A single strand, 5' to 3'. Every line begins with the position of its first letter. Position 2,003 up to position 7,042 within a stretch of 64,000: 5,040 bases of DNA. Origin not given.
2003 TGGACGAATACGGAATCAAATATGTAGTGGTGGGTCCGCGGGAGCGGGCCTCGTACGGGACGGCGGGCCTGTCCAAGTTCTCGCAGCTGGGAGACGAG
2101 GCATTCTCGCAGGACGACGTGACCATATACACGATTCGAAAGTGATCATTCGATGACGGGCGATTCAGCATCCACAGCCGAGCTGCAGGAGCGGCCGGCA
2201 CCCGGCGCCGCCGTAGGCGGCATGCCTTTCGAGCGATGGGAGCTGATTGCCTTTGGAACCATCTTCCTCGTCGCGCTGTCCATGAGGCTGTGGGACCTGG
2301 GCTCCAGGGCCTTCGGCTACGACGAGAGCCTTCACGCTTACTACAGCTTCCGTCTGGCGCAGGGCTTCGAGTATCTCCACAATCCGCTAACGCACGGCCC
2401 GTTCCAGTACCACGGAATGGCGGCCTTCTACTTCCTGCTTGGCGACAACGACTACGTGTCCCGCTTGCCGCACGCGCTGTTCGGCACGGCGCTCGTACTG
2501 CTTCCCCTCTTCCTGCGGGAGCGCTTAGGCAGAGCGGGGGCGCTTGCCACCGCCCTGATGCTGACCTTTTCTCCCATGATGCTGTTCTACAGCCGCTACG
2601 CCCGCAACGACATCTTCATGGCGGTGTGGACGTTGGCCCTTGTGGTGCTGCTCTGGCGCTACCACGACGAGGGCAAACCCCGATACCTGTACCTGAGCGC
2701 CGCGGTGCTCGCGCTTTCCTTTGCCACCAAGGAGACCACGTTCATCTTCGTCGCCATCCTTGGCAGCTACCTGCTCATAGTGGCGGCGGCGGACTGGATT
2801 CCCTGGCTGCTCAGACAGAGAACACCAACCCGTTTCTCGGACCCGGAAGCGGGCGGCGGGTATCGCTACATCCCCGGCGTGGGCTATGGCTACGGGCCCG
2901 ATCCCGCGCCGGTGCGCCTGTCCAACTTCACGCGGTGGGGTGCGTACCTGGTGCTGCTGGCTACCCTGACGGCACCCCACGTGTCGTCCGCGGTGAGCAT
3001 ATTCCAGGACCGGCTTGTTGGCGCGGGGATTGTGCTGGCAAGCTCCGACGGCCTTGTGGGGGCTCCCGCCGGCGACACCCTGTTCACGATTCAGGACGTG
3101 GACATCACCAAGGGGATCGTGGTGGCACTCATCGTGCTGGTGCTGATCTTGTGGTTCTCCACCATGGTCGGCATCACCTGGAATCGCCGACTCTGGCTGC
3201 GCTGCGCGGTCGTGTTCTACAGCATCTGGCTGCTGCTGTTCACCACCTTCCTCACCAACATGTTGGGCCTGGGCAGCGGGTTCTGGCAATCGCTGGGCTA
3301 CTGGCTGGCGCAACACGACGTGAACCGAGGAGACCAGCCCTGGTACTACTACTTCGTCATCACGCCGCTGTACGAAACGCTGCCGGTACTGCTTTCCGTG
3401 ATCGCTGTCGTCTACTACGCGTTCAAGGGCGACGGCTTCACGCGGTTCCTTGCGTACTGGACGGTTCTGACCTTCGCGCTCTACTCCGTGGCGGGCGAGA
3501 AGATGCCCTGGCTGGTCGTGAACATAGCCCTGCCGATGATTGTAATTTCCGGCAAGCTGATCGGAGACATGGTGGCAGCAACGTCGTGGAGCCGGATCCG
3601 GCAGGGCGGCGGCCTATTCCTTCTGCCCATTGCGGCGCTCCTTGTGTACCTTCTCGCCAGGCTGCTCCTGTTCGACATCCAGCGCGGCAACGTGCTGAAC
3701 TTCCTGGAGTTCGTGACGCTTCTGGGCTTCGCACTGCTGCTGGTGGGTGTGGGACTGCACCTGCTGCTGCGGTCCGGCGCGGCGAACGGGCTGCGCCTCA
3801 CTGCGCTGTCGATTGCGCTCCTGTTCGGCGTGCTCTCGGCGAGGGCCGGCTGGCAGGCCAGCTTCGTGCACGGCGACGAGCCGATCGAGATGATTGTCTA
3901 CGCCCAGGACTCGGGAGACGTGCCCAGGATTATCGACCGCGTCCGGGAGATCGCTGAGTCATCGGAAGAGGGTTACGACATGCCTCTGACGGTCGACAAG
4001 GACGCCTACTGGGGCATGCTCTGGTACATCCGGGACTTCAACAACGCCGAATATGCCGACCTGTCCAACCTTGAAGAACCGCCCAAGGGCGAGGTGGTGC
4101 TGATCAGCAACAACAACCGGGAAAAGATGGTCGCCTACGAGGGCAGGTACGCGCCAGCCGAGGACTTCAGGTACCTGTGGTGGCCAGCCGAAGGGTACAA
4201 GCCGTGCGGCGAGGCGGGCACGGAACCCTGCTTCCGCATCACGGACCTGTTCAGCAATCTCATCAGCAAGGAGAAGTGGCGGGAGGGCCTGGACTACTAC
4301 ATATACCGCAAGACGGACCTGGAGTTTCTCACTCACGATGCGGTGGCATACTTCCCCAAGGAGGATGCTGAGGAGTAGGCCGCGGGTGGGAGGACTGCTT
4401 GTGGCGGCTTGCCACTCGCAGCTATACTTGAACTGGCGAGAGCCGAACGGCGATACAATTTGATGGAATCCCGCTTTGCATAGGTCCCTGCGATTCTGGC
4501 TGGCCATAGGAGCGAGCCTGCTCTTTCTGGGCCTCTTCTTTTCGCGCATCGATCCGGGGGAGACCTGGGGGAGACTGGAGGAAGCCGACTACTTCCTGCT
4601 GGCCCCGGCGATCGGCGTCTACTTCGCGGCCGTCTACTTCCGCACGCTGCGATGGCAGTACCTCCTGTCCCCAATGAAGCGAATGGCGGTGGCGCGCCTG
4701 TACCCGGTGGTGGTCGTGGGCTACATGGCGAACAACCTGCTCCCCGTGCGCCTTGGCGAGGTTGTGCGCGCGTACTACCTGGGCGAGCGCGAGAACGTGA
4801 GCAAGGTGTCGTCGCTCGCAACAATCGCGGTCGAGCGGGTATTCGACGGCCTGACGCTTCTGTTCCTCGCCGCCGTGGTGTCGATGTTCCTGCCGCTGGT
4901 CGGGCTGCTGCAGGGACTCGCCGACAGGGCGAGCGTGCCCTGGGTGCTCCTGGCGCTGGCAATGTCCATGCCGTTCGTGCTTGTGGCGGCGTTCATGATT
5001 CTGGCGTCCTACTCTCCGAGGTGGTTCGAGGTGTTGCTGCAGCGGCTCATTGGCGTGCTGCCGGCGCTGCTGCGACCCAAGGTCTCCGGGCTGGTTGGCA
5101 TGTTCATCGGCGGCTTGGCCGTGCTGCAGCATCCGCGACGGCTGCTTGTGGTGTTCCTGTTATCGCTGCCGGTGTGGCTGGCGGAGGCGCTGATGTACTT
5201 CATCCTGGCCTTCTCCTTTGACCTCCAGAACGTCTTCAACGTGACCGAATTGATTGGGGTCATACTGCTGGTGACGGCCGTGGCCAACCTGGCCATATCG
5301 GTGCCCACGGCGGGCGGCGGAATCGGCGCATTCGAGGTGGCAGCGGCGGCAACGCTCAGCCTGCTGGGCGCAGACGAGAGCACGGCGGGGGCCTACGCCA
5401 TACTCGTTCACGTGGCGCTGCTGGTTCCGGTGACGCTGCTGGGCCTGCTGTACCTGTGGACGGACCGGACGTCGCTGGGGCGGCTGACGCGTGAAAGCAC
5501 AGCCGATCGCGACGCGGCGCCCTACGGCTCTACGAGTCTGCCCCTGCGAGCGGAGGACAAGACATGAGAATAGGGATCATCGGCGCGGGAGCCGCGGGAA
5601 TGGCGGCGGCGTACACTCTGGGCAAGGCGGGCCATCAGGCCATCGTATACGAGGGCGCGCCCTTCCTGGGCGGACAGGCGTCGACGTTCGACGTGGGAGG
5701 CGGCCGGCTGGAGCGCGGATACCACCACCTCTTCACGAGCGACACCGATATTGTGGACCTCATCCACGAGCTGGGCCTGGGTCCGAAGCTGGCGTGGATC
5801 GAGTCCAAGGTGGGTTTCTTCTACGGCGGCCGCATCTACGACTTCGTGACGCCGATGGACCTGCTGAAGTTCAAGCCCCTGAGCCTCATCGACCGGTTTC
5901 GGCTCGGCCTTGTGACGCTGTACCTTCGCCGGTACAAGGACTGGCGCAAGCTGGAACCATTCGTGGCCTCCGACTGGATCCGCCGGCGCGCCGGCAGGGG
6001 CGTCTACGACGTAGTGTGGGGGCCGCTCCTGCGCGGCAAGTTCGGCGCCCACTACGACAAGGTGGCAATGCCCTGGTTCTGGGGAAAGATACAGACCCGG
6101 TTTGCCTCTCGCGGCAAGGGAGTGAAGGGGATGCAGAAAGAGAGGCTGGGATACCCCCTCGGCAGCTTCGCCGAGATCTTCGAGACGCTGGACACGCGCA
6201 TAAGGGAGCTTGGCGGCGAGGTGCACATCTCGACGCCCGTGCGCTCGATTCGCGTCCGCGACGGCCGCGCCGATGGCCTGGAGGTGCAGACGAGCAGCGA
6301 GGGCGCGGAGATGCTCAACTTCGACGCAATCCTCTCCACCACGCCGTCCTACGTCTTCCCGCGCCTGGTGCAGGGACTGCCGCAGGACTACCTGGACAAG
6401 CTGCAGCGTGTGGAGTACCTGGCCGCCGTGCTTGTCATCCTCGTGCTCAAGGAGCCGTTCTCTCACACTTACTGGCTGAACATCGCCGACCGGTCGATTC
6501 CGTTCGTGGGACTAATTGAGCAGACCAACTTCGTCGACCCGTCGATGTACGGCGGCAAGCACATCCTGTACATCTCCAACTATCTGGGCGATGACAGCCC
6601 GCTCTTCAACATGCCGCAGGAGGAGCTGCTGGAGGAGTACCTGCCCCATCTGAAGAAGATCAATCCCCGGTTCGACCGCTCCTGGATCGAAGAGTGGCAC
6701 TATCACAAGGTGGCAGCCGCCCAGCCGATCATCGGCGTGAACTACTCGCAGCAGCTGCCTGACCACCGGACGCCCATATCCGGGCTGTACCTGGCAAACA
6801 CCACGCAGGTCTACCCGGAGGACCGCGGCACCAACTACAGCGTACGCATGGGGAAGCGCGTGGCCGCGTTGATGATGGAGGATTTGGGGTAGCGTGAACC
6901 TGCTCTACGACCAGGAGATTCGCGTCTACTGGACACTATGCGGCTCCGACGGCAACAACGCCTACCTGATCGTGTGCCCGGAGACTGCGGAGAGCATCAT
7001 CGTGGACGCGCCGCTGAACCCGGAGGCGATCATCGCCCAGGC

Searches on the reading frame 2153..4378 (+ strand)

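Call 56: search_protein_families(library=pfam, proteins=[window:2153-4378:+], max_evalue=0.0001)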
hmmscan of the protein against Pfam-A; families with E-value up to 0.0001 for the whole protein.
window:2153-4378:+ (741 aa): 1 family
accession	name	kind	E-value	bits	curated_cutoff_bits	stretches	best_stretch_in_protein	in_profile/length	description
PF13231.12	PMT_2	-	3.8e-14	53.6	26.1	1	81-211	2-133/160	Dolichyl-phosphate-mannose-protein mannosyltransferase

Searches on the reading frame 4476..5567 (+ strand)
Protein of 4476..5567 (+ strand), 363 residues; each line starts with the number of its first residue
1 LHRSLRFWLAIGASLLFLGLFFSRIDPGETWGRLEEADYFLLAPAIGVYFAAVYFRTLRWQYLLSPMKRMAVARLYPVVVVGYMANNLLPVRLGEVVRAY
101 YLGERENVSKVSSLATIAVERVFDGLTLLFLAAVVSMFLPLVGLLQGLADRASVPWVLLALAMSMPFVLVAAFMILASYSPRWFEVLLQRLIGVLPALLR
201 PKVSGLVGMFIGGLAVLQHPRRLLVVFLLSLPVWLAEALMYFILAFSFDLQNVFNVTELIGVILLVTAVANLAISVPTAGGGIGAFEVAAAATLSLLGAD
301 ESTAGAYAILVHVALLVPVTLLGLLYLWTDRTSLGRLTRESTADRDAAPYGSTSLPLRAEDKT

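Call 56: search_protein_families(library=pfam, proteins=[window:4476-5567:+], max_evalue=0.0001)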
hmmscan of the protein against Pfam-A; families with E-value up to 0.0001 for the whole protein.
window:4476-5567:+ (363 aa): 1 family
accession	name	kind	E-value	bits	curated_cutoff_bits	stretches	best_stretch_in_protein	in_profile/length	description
PF03706.18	LPG_synthase_TM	-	1.2e-49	169.9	33.4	1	8-323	2-302/302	Lysylphosphatidylglycerol synthase TM region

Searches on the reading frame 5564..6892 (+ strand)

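Call 56: search_protein_families(library=pfam, proteins=[window:5564-6892:+], max_evalue=0.0001)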
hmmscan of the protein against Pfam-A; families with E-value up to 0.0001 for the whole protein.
window:5564-6892:+ (442 aa): 5 families
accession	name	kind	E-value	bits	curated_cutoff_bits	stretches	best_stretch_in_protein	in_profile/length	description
PF01593.30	Amino_oxidase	-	3.7e-37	129.1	19.8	1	11-435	2-440/443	Flavin containing amine oxidoreductase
PF13450.12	NAD_binding_8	-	5.1e-13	49.5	21.9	1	5-69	1-67/68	NAD(P)-binding Rossmann-like domain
PF01266.30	DAO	-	4.1e-09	36.9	27.9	1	3-41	2-40/353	FAD dependent oxidoreductase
PF00890.30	FAD_binding_2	-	1.1e-07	31.9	20.4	0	5-41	4-39/414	FAD binding domain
PF03486.20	HI0933_like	-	3.2e-06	27.2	50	0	3-39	3-39/244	HI0933-like protein Rossmann domain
